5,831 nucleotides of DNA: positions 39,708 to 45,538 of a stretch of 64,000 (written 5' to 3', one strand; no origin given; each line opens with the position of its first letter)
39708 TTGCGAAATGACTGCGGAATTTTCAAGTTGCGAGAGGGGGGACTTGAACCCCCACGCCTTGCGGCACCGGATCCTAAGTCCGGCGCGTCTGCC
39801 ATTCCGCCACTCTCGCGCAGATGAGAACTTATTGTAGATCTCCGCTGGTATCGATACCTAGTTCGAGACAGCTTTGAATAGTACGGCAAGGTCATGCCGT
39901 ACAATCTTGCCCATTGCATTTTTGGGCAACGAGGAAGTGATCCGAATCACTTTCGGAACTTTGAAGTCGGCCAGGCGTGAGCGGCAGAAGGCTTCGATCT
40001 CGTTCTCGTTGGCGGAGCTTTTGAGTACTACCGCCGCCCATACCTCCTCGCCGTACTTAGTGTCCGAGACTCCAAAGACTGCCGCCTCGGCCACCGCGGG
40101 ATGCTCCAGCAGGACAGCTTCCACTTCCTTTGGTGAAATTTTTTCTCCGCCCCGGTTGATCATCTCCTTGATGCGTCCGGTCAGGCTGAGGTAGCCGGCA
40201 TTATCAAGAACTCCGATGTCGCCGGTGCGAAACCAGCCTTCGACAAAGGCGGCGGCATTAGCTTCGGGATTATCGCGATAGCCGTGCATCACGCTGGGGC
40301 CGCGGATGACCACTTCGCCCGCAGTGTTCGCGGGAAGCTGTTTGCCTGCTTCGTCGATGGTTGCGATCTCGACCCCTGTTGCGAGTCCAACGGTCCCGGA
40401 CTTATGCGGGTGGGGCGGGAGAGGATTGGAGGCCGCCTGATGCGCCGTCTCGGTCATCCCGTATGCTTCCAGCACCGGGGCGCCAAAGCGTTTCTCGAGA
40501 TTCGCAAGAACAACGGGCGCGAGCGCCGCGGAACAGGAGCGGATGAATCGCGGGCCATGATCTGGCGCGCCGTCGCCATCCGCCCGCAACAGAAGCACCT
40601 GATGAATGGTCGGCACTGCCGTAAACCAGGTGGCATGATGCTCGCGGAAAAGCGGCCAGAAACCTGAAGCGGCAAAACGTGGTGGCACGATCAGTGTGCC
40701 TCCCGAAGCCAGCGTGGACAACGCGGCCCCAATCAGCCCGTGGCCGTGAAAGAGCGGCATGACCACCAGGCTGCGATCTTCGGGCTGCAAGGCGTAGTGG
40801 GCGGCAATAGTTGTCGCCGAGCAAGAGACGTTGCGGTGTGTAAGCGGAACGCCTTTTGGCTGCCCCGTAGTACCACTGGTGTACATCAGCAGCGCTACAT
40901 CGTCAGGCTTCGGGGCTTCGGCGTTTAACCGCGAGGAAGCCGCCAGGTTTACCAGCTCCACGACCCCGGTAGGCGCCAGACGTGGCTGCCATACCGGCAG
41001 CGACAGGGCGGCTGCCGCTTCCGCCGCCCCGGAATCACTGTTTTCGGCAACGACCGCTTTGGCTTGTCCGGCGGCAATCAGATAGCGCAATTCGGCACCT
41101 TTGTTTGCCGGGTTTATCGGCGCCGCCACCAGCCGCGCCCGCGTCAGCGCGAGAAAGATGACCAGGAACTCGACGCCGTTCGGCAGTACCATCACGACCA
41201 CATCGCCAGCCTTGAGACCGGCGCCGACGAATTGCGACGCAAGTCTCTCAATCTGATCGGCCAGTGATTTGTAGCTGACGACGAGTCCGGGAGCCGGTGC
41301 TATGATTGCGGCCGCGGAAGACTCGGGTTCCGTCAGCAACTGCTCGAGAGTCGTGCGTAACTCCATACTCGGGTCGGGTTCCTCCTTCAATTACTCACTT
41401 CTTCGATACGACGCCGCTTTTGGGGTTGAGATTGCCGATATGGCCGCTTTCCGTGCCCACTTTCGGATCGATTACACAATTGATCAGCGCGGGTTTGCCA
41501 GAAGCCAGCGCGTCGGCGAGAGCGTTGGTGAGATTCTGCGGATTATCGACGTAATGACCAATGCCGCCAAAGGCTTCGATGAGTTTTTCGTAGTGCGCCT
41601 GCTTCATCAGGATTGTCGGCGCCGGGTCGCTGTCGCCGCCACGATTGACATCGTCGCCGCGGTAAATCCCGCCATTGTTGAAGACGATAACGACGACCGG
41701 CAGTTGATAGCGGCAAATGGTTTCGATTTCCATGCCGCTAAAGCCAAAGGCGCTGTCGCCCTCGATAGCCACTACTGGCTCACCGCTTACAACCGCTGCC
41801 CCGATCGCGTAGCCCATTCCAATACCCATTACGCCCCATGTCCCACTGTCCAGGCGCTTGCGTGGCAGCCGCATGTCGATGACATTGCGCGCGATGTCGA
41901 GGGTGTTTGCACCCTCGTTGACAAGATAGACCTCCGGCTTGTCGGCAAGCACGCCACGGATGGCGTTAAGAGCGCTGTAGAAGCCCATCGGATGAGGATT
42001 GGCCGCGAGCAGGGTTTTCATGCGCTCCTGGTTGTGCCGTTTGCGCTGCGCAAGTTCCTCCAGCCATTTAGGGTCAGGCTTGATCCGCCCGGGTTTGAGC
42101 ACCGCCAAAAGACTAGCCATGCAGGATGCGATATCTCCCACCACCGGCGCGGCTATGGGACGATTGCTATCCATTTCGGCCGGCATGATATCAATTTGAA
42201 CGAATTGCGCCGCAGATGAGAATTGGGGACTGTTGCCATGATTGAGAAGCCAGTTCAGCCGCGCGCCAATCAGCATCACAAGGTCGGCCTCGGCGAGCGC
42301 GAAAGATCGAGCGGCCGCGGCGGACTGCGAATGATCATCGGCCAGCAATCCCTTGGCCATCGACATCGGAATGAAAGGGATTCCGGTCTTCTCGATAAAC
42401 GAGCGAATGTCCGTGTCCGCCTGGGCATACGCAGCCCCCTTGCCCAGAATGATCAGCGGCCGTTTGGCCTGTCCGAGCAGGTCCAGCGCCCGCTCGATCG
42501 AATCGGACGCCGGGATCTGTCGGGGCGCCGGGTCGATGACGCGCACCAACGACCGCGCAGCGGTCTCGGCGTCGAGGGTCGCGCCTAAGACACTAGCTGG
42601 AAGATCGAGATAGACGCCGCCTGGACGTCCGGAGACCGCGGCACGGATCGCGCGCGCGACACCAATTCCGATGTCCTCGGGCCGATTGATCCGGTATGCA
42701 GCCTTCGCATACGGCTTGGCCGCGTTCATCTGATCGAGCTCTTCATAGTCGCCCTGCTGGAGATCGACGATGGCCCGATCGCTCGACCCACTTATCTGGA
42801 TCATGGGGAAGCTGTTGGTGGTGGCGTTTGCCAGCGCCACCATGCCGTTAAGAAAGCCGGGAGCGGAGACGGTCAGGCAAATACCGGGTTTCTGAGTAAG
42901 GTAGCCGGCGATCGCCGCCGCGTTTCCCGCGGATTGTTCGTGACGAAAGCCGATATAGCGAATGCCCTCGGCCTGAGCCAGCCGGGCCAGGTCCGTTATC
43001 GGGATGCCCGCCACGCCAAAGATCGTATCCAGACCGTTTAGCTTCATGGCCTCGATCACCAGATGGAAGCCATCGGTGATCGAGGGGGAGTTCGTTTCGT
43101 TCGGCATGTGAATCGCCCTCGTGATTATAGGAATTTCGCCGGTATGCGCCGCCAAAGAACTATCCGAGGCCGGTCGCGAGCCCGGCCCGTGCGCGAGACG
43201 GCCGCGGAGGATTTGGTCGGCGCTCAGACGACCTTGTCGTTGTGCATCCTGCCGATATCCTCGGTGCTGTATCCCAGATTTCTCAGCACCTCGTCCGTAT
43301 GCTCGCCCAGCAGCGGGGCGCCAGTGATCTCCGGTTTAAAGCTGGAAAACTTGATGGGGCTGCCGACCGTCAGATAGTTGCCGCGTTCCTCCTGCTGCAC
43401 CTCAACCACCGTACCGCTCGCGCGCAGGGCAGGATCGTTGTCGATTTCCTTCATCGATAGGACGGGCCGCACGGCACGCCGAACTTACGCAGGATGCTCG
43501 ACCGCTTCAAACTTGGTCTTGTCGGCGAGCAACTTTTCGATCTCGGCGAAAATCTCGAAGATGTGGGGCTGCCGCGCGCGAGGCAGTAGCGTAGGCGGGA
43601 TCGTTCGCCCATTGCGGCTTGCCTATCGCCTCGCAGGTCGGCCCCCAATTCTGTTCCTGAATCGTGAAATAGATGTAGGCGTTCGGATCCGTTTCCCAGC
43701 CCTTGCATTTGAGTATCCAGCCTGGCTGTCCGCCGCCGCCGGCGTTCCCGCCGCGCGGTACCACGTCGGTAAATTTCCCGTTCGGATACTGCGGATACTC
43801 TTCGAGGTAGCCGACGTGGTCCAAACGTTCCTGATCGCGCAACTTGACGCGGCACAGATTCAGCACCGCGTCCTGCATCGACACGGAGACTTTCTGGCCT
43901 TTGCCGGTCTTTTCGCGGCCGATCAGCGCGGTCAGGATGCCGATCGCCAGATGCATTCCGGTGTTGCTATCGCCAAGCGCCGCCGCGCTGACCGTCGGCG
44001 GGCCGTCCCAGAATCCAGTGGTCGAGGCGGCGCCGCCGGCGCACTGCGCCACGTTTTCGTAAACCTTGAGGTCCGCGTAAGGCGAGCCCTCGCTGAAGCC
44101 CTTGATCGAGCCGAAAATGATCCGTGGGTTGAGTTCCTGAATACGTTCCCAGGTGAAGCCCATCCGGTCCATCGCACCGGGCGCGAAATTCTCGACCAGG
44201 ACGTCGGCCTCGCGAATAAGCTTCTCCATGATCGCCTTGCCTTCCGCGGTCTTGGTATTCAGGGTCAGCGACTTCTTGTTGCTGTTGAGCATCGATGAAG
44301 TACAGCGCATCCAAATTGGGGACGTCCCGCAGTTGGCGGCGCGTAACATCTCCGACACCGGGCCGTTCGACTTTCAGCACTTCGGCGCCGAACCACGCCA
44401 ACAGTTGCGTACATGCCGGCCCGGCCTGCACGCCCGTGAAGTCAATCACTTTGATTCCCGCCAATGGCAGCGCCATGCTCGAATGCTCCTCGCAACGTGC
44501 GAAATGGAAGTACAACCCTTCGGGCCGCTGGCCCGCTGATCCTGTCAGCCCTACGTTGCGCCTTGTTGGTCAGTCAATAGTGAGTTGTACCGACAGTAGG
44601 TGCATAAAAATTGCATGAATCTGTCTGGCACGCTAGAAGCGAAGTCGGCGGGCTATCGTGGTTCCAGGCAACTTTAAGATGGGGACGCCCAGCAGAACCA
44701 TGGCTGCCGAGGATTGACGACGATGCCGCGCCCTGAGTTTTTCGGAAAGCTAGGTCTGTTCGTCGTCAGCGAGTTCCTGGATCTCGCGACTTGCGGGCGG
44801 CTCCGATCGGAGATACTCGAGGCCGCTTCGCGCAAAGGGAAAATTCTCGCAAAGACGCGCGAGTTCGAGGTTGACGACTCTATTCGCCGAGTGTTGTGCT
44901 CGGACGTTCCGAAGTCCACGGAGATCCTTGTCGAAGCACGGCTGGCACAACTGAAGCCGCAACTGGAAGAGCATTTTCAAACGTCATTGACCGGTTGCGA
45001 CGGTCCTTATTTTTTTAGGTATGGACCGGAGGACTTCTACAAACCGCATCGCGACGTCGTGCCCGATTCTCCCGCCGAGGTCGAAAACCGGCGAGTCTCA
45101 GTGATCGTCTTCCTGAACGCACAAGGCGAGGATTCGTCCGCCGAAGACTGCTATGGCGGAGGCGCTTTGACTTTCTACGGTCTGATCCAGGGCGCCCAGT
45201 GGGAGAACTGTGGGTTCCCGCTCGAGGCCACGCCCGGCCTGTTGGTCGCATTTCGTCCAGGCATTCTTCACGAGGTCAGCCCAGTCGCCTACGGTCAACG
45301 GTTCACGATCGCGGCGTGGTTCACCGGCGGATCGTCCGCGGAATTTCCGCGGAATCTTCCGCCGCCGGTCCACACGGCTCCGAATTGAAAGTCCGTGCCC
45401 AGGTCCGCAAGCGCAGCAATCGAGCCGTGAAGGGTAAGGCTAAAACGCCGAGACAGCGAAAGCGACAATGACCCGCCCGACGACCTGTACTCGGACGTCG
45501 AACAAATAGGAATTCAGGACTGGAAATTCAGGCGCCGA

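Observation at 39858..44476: Oxalate operon with intact oxc, a doubly frameshifted frc, and a co-transcribed AMP-ligase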

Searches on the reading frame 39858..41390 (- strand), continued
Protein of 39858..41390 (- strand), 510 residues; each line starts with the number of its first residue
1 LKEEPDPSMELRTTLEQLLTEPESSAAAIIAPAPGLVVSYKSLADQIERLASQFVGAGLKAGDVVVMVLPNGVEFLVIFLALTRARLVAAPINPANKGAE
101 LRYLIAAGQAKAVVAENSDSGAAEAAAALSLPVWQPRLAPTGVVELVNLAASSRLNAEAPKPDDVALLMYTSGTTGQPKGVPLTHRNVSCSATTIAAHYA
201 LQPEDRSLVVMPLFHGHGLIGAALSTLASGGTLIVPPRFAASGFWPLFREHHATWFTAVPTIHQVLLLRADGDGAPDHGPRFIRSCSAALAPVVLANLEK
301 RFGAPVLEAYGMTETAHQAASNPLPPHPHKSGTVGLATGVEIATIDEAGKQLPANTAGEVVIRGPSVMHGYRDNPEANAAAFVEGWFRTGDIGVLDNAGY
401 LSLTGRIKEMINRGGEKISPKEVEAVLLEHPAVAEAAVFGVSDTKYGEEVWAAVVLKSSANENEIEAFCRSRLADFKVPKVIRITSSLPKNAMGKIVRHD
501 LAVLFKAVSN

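Call 55: find_homologous_proteins(query=window:39858-41366:-, max_evalue=1e-80)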
Query window:39858-41366:- (502 aa): 7778 proteins with E <= 1e-80 among 8000 candidates; the best 120 are listed.
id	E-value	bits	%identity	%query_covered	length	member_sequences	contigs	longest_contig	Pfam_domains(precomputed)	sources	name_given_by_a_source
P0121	0.0e+0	1096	100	100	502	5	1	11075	PF00501.35,PF13193.13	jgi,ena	-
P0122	5.6e-267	904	84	100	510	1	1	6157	PF00501.35,PF13193.13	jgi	-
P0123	5.0e-253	858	78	100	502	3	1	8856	PF00501.35,PF13193.13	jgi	jgi:oxalate---CoA ligase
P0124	4.2e-252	855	77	99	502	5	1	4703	PF00501.35,PF13193.13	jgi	jgi:acyl-CoA synthetase (AMP-forming)/AMP-acid ligase II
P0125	2.3e-251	853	77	100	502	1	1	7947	PF00501.35,PF13193.13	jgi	jgi:acyl-CoA synthetase (AMP-forming)/AMP-acid ligase II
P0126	1.1e-247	841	77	100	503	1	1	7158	PF00501.35,PF13193.13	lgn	-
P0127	1.2e-243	827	75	100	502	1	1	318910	PF00501.35,PF13193.13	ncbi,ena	-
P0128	1.2e-242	824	73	100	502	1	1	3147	PF00501.35,PF13193.13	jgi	jgi:oxalate---CoA ligase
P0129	4.6e-242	822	75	98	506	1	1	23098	PF00501.35,PF13193.13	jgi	jgi:acyl-CoA synthetase (AMP-forming)/AMP-acid ligase II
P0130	1.1e-241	821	75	100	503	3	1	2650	PF00501.35,PF13193.13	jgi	jgi:oxalate---CoA ligase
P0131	1.9e-238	810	77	94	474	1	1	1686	PF00501.35,PF13193.13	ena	-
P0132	6.0e-238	809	74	100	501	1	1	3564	PF00501.35,PF13193.13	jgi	jgi:acyl-CoA synthetase (AMP-forming)/AMP-acid ligase II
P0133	6.5e-238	808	74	100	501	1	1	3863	PF00501.35,PF13193.13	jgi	jgi:oxalate---CoA ligase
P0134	2.8e-237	806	72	100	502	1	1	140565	PF00501.35,PF13193.13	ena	-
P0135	8.4e-237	805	75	99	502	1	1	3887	PF00501.35,PF13193.13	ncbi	-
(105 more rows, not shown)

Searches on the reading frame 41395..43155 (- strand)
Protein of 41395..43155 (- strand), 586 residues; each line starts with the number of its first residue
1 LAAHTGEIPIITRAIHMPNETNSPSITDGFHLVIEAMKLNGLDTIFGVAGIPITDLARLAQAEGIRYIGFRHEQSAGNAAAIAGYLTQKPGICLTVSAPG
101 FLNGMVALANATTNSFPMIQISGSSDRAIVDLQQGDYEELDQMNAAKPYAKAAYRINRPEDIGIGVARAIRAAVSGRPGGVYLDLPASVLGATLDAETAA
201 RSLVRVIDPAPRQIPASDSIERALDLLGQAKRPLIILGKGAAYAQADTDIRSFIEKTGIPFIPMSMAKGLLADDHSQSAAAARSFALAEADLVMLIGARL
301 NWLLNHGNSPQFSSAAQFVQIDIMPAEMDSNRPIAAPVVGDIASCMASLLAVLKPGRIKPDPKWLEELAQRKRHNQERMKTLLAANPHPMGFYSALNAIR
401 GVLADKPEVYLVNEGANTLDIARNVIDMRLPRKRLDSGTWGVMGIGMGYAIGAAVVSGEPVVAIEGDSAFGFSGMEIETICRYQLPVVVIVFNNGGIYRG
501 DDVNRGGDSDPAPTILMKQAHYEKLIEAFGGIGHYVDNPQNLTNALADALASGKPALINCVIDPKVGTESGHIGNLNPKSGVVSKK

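Call 5: search_protein_families(library=ncbifam, proteins=[window:41395-43155:-])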
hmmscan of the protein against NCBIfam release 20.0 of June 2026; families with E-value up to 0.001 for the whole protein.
window:41395-43155:- (586 aa): 51 families (the best 25 are shown)
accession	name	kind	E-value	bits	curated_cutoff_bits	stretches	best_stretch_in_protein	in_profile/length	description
NF006721.0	PRK09259.1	equivalog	7.2e-300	995.6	557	1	20-584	8-572/574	oxalyl-CoA decarboxylase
TIGR03254.1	oxalate_oxc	equivalog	9.1e-293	972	739.4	1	26-579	2-554/554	oxalyl-CoA decarboxylase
NF004516.0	PRK05858.1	equivalog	2.3e-92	310.3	587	1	27-566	11-539/548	acetolactate synthase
NF058623.1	HdaclCoAlyACT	equivalog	4.1e-74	250.2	600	1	31-563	14-541/575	2-hydroxyacyl-CoA lyase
TIGR00118.1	acolac_lg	equivalog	8.6e-74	248.9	538.35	1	29-565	3-537/557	biosynthetic-type acetolactate synthase large subunit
NF006122.0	PRK08266.1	subfamily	1.5e-73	248.2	571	1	31-562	8-524/543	hypothetical protein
NF006187.0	PRK08322.1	equivalog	2.7e-73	247.3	509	1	31-564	6-530/548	acetolactate synthase large subunit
NF004919.0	PRK06276.1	equivalog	5.4e-73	246.2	866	1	29-565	3-541/582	acetolactate synthase large subunit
NF005651.0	PRK07418.1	subfamily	8e-68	229.1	942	1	20-562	12-559/617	acetolactate synthase large subunit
NF005712.0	PRK07524.1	subfamily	1e-65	222.2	500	1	32-560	8-527/536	5-guanidino-2-oxopentanoate decarboxylase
NF005860.0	PRK07789.1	equivalog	1.8e-63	214.8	881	1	19-496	26-506/615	acetolactate synthase large subunit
NF006378.0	PRK08617.1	equivalog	2.1e-63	214.6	510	1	27-563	8-539/556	acetolactate synthase AlsS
NF004710.0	PRK06048.1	equivalog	9.4e-63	212.5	976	1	30-563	11-538/561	acetolactate synthase large subunit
NF006319.0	PRK08527.1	equivalog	2.5e-61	207.8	905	1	28-563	5-539/565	acetolactate synthase large subunit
NF006052.0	PRK08199.1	subfamily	3e-61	207.4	539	1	26-573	7-548/559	thiamine pyrophosphate protein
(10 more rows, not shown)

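Call 6: find_encoding_contigs(protein=window:41395-43155:-, flank=10000, max_places=10)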
Protein window:41395-43155:- (586 aa): no gene with exactly this product is on record in the collection.

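Call 8: find_encoding_contigs(protein=window:41395-43107:-, flank=10000, max_places=10)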
Protein window:41395-43107:- (570 aa): 1 contig read that carries it; 1 place shown.
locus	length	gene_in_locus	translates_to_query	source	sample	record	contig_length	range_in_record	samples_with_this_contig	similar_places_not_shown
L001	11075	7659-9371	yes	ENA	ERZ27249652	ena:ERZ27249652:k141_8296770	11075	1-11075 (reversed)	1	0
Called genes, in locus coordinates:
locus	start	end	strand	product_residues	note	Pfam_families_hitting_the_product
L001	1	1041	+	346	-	?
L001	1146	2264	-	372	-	PF13462:Thioredoxin_4, PF01323:DSBA, PF13098:Thioredoxin_2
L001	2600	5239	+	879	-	PF00501:AMP-binding, PF13193:AMP-binding_C, PF00550:PP-binding, PF12697:Abhydrolase_6 (weak), PF00975:Thioesterase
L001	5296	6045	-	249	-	PF13640:2OG-FeII_Oxy_3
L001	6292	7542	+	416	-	PF02515:CoA_transf_3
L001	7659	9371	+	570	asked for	PF02776:TPP_enzyme_N, PF00205:TPP_enzyme_M, PF02775:TPP_enzyme_C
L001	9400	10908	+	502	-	PF00501:AMP-binding, PF13193:AMP-binding_C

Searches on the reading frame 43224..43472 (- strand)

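Call 5: search_protein_families(library=ncbifam, proteins=[window:43224-43472:-])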
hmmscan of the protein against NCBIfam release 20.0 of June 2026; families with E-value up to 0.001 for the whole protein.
window:43224-43472:- (82 aa): 6 families
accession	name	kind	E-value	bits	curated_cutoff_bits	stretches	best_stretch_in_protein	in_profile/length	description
TIGR03253.1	oxalate_frc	equivalog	1.1e-30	106.7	504.2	1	2-82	336-416/416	formyl-CoA transferase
NF003809.0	PRK05398.1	subfamily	1.8e-30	105.8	442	1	2-82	336-416/416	formyl-CoA transferase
TIGR04253.1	mesacon_CoA_iso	equivalog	1.4e-08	34.2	725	1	9-82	324-400/403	2-methylfumaryl-CoA isomerase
NF041294.1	Scnl_mescCoAtase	equivalog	0.00013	21.3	700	1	3-63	318-380/381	succinyl-CoA:mesaconate CoA-transferase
NF052585.1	SucGlutTfsCaiB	equivalog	0.00017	20.3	750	1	3-67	324-389/394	succinate--glutarate CoA-transferase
NF002914.1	PRK03525.1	equivalog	0.00022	20.2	413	1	4-79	318-394/400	L-carnitine CoA-transferase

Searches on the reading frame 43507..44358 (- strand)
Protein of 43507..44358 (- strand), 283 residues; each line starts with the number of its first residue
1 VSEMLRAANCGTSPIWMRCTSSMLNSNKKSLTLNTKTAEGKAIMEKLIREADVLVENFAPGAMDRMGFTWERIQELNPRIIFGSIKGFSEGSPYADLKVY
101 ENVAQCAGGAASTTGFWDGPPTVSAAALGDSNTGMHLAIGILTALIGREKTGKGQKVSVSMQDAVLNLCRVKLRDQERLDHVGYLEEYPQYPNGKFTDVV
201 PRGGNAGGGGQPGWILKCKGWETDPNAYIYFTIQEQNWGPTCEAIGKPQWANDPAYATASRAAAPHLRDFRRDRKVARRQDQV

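Call 5: search_protein_families(library=ncbifam, proteins=[window:43507-44358:-])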
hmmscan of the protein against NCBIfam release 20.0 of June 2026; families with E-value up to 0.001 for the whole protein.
window:43507-44358:- (283 aa): 6 families
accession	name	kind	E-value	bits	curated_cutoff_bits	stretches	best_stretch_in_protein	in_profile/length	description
NF003809.0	PRK05398.1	subfamily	7.2e-139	462.9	442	1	22-267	61-305/416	formyl-CoA transferase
TIGR03253.1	oxalate_frc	equivalog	4.7e-134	447.2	504.2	1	22-261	60-300/416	formyl-CoA transferase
NF008511.0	PRK11430.1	equivalog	1e-37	130.2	522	1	22-169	65-212/381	CoA:oxalate CoA-transferase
NF041294.1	Scnl_mescCoAtase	equivalog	8.6e-33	114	700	1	24-269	65-292/381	succinyl-CoA:mesaconate CoA-transferase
NF052585.1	SucGlutTfsCaiB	equivalog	1.4e-30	106.2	750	1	25-165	73-213/394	succinate--glutarate CoA-transferase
NF002914.1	PRK03525.1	equivalog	4e-16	58.9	413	1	24-170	60-207/400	L-carnitine CoA-transferase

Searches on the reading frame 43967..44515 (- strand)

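Call 5: search_protein_families(library=ncbifam, proteins=[window:43967-44515:-])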
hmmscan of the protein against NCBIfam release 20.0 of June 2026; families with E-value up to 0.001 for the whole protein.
window:43967-44515:- (182 aa): 5 families
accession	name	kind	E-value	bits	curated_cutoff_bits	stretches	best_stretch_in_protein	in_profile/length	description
NF003809.0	PRK05398.1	subfamily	1.8e-29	102.6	442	1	15-75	2-62/416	formyl-CoA transferase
TIGR03253.1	oxalate_frc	equivalog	1.5e-27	96.4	504.2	1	17-75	3-61/416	formyl-CoA transferase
NF052585.1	SucGlutTfsCaiB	equivalog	3.6e-10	39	750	1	13-60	3-50/394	succinate--glutarate CoA-transferase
NF041294.1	Scnl_mescCoAtase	equivalog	3e-09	36.5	700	1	18-61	4-46/381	succinyl-CoA:mesaconate CoA-transferase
NF008511.0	PRK11430.1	equivalog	1.6e-08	34.1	522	1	17-73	9-64/381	CoA:oxalate CoA-transferase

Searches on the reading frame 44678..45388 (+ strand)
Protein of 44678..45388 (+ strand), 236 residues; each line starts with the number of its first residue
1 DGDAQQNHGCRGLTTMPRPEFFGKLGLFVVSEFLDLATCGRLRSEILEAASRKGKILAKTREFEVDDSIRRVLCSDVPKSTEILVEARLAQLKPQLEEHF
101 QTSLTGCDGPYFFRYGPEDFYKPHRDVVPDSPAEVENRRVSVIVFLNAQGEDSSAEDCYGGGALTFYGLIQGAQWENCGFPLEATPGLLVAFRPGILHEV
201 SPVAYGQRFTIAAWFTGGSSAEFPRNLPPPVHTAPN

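Call 39: find_encoding_contigs(protein=window:44723-45388:+, flank=10000, max_places=6)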
Protein window:44723-45388:+ (221 aa): no gene with exactly this product is on record in the collection.

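Call 47: search_protein_families(library=pfam, proteins=[window:44678-45388:+], max_evalue=0.00001)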
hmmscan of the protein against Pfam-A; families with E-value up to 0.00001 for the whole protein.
window:44678-45388:+ (236 aa): 1 family
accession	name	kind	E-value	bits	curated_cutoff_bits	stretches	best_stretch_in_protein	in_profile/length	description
PF13640.12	2OG-FeII_Oxy_3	-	6.1e-13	50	27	1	112-215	3-97/98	2OG-Fe(II) oxygenase superfamily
